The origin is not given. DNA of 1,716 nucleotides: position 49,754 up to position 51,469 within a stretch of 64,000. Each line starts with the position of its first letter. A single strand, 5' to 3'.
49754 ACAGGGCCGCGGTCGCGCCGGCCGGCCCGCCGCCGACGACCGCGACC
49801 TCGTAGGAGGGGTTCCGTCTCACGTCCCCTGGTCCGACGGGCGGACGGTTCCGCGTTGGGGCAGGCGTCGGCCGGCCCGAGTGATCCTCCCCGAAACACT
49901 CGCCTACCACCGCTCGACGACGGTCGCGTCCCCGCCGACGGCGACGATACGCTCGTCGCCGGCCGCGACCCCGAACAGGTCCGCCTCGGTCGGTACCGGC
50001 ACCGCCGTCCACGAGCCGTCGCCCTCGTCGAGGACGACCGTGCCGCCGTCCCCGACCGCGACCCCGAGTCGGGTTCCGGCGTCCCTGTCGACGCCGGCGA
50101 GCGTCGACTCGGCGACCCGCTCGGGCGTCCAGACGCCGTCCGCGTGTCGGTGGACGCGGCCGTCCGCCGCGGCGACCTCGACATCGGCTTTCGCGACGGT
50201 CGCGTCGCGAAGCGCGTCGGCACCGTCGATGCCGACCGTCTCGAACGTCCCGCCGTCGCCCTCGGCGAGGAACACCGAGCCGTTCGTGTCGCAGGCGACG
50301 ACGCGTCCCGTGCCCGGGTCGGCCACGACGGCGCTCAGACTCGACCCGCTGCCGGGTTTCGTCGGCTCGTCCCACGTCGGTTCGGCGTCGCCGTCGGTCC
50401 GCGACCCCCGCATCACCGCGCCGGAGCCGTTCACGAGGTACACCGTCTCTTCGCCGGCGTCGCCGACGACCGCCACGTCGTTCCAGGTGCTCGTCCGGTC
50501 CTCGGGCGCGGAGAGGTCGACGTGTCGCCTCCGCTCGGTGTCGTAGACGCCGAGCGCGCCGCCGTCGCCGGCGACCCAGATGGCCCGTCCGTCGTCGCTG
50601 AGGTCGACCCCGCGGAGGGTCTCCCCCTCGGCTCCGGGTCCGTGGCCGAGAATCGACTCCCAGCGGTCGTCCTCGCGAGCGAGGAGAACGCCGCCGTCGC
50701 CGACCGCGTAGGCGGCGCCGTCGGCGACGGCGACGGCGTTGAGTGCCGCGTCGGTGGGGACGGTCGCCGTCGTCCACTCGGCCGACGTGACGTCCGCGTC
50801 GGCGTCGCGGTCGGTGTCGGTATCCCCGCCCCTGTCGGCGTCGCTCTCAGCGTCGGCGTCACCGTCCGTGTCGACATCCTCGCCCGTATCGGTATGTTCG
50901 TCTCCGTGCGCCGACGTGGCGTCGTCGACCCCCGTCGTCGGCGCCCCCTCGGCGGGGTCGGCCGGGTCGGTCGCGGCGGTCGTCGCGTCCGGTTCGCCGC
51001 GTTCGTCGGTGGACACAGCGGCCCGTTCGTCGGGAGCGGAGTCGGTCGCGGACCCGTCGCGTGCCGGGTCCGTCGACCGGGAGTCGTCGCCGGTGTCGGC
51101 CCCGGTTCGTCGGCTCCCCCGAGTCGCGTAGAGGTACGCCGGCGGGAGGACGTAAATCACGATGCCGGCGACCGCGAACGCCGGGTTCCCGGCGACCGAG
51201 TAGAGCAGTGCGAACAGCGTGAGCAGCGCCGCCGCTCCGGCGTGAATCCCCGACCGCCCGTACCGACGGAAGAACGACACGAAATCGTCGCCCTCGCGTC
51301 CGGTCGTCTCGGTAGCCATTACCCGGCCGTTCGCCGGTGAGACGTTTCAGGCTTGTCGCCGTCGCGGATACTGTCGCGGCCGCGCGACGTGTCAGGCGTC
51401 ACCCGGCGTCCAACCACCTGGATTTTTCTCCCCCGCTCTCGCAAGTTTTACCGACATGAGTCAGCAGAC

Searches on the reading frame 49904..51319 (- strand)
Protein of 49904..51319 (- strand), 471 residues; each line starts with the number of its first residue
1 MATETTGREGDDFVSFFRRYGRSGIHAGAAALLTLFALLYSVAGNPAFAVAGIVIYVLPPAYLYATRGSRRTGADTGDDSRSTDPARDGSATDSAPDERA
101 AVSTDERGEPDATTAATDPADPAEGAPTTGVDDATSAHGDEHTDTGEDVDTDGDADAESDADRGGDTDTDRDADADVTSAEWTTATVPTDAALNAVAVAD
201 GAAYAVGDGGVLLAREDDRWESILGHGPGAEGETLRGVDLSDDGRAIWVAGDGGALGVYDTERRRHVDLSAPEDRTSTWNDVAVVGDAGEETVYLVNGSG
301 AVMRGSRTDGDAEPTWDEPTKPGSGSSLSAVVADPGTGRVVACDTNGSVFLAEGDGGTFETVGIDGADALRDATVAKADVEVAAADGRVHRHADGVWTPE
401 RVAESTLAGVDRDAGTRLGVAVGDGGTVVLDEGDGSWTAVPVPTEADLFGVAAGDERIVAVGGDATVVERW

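Call 66: search_protein_families(library=pfam, proteins=[window:49904-51319:-], max_evalue=0.001)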
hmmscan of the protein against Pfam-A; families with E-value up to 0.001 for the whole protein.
window:49904-51319:- (471 aa): 0 families

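Call 67: search_protein_families(library=ncbifam, proteins=[window:49904-51319:-], max_evalue=0.001)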
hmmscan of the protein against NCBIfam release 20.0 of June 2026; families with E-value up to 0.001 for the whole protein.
window:49904-51319:- (471 aa): 1 family
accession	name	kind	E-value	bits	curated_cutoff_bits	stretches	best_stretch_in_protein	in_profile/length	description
NF045728.1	glycosyl_F510_1955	equivalog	0.00019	20.8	175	1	273-399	78-210/246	F510_1955 family glycosylhydrolase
